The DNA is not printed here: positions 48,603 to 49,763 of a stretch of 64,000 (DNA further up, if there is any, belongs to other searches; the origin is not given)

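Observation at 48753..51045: Translationally coupled trio: DivIVA-domain protein, orphan Fe-S hydro-lyase beta subunit, Cys-rich XRE regulator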

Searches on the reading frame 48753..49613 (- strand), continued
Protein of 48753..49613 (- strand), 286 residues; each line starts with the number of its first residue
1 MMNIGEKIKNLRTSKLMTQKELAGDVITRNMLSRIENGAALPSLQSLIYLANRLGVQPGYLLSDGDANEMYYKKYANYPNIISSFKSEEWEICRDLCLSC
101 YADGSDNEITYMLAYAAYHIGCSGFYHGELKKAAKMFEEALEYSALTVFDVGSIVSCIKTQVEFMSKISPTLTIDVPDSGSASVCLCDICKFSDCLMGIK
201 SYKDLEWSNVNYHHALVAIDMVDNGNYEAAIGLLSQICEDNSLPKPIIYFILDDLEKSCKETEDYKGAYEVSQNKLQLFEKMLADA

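Call 66: fold_search(model_id=the predicted structure, library=pdb)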
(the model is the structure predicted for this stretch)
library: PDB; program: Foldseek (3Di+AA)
matches with E <= 10: 909; with E <= 0.001: 12
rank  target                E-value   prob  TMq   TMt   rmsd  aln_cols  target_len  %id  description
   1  3u3w_A                2.3e-05  1.00  0.24  0.24  14.9       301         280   16  Crystal Structure of Bacillus thuringiensis PlcR in complex with the peptide PapR7 and DNA (released 2013-01-09)
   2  5juf                  6.7e-05  1.00  0.21  0.20  20.1       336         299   18  Crystal structure of the apo form of ComR from S. thermophilus. (released 2016-10-26)
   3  2qfc_A                1.8e-04  1.00  0.22  0.22  12.9       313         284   17  Crystal Structure of Bacillus thuringiensis PlcR complexed with PapR (released 2007-11-06)
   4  5jub_B                2.2e-04  1.00  0.24  0.23  17.3       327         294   17  Crystal structure of ComR from S.thermophilus in complex with DNA and its signalling peptide ComS. (released 2016-10-26)
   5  6hu8                  2.4e-04  1.00  0.20  0.20  19.5       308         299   18  Apo form of the competence regulator ComR from Streptococcus vestibularis (released 2019-10-23)
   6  5jub_A                4.2e-04  1.00  0.21  0.21  16.4       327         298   16  Crystal structure of ComR from S.thermophilus in complex with DNA and its signalling peptide ComS. (released 2016-10-26)
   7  6qer_A                5.5e-04  1.00  0.22  0.21  19.6       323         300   18  Apo Form Of ComR From S. Thermophilus in space group C2 (released 2019-02-20)
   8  6qer_D                6.0e-04  1.00  0.20  0.20  18.9       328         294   18  Apo Form Of ComR From S. Thermophilus in space group C2 (released 2019-02-20)
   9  2grm_C                7.4e-04  1.00  0.21  0.21  18.6       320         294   13  Crystal structure of PrgX/iCF10 complex (released 2007-04-03)
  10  6hua_A                8.0e-04  1.00  0.20  0.19  16.8       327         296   20  the competence regulator ComR from Streptococcus vestibularis in complex with its cognate signaling peptide XIP (released 2019-10-23)
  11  2axv_B                8.7e-04  1.00  0.21  0.20  16.9       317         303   12  Structure of PrgX Y153C mutant (released 2005-12-06)
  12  4yv9_C                9.1e-04  1.00  0.21  0.22  16.6       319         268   11  X-ray crystal structure of Streptococcus dysgalactiae SHP pheromone receptor Rgg2 (released 2015-04-08)
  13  2aw6_B                1.1e-03  1.00  0.21  0.21  18.4       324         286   13  Structure of a bacterial peptide pheromone/receptor complex and its mechanism of gene regulation (released 2005-12-06)
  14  6qer_C                1.5e-03  1.00  0.21  0.20  19.4       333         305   17  Apo Form Of ComR From S. Thermophilus in space group C2 (released 2019-02-20)
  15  2axu_E                1.5e-03  1.00  0.24  0.23  15.9       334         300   12  Structure of PrgX (released 2005-12-06)
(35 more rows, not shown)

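Call 77: search_protein_families(library=pfam, proteins=[L061:4863-5765:+, L061:3405-4001:+], max_evalue=0.01)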
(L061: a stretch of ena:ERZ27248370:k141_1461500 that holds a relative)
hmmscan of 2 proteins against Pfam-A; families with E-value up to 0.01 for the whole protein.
L061:4863-5765:+ (300 aa): 0 families

L061:3405-4001:+ (198 aa): 2 families
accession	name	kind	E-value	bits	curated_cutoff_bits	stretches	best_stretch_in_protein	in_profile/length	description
PF08614.16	ATG16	-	0.0007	20.3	33.7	1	79-161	97-180/200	Autophagy protein 16 (ATG16)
PF10473.14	CENP-F_leu_zip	-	0.003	18.1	34.5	0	30-94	69-136/140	Leucine-rich repeats of kinetochore protein Cenp-F/LEK1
